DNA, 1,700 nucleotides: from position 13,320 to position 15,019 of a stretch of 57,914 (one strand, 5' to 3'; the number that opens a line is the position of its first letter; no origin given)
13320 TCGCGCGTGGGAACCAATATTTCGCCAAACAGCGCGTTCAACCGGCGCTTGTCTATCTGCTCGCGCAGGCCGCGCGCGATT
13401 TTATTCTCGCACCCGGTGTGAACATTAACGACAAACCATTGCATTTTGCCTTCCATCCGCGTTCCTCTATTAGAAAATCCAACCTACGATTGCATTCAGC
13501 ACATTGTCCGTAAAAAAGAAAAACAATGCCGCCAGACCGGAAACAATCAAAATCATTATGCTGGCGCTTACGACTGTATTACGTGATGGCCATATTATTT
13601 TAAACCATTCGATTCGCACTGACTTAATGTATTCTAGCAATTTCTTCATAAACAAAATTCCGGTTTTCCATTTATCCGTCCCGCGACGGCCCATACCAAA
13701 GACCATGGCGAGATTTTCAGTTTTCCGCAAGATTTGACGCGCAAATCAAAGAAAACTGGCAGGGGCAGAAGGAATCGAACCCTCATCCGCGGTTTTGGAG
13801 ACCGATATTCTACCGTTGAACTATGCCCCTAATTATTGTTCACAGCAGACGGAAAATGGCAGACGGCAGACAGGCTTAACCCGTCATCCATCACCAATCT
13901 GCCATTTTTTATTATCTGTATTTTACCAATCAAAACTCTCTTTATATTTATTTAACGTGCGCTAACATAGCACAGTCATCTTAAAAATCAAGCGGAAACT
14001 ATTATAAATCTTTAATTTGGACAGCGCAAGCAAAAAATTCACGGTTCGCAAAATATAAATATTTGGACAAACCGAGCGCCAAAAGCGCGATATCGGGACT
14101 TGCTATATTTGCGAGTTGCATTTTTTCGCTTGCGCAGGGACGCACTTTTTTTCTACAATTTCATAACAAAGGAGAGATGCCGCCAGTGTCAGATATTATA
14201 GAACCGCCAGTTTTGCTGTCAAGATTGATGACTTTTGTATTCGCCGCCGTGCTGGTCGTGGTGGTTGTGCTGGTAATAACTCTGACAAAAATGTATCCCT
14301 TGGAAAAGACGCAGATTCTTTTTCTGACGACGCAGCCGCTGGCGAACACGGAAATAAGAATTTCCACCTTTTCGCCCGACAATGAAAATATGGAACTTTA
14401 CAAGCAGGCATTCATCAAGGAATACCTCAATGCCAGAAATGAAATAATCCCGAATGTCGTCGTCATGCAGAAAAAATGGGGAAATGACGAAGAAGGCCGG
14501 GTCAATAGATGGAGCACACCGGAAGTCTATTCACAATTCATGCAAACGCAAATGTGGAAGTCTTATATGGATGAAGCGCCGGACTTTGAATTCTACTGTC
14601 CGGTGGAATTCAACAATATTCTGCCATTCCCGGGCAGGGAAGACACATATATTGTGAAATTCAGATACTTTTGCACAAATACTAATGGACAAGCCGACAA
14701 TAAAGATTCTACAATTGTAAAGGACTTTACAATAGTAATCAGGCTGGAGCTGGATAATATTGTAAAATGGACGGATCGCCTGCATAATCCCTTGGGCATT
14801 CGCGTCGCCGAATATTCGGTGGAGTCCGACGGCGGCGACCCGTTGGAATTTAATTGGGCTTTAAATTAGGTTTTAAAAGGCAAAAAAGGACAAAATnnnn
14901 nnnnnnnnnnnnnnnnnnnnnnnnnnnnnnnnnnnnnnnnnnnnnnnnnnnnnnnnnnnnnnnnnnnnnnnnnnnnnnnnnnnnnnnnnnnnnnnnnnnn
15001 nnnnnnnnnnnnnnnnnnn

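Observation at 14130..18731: Orphan virB8-virB9-virB10 core operon wedged against tRNA-Trp/secE, without virB11 or virD4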

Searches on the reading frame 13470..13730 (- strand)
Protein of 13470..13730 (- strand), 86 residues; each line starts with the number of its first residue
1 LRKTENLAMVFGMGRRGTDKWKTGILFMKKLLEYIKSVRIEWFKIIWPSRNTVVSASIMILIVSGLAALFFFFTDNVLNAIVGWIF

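Call 111: search_protein_families(library=pfam, proteins=[window:13470-13730:-], max_evalue=0.001)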
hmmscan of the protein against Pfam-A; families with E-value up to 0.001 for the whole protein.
window:13470-13730:- (86 aa): 1 family
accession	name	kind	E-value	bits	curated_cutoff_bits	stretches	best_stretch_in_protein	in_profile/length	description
PF00584.25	SecE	-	5.2e-12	46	22.7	1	33-86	2-55/55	SecE/Sec61-gamma subunits of protein translocation complex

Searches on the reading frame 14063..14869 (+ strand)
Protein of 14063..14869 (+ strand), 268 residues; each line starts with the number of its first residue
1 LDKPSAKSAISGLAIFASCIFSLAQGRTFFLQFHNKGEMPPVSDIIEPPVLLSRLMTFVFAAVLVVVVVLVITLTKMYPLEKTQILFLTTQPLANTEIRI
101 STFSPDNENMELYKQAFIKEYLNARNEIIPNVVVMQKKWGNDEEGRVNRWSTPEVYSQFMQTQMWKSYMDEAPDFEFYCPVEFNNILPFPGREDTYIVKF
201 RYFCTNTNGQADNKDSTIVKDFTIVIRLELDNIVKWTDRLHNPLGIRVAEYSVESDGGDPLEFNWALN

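Call 5: search_protein_families(library=pfam, proteins=[window:14063-14869:+], max_evalue=0.1)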
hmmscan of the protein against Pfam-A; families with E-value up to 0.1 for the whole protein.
window:14063-14869:+ (268 aa): 1 family
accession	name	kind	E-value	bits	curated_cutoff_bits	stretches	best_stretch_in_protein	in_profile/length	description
PF04335.19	VirB8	-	9.8e-11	42.3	23.2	1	54-254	18-211/213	VirB8 protein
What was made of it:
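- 14186..14869 (+): VirB8-like protein, 227 aa from GTG 14186. Alternative start ATG 14177; longest ORF from TTG 14063. One N-terminal transmembrane helix, then a periplasmic VirB8 domain. Pfam PF04335, 9.8e-11, above cut-off (call 5).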

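Call 16: search_protein_families(library=ncbifam, proteins=[window:14063-14869:+], max_evalue=1)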
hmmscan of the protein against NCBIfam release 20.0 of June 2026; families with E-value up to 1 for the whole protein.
window:14063-14869:+ (268 aa): 2 families
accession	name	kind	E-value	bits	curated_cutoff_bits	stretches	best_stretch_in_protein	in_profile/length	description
NF010439.0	PRK13865.1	equivalog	0.0092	15.5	188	1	52-126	36-110/237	type IV secretion system protein VirB8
NF033193.2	lipo_NDxxF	hypoth_equivalog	0.014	15.1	60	1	60-144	6-89/199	NDxxF motif lipoprotein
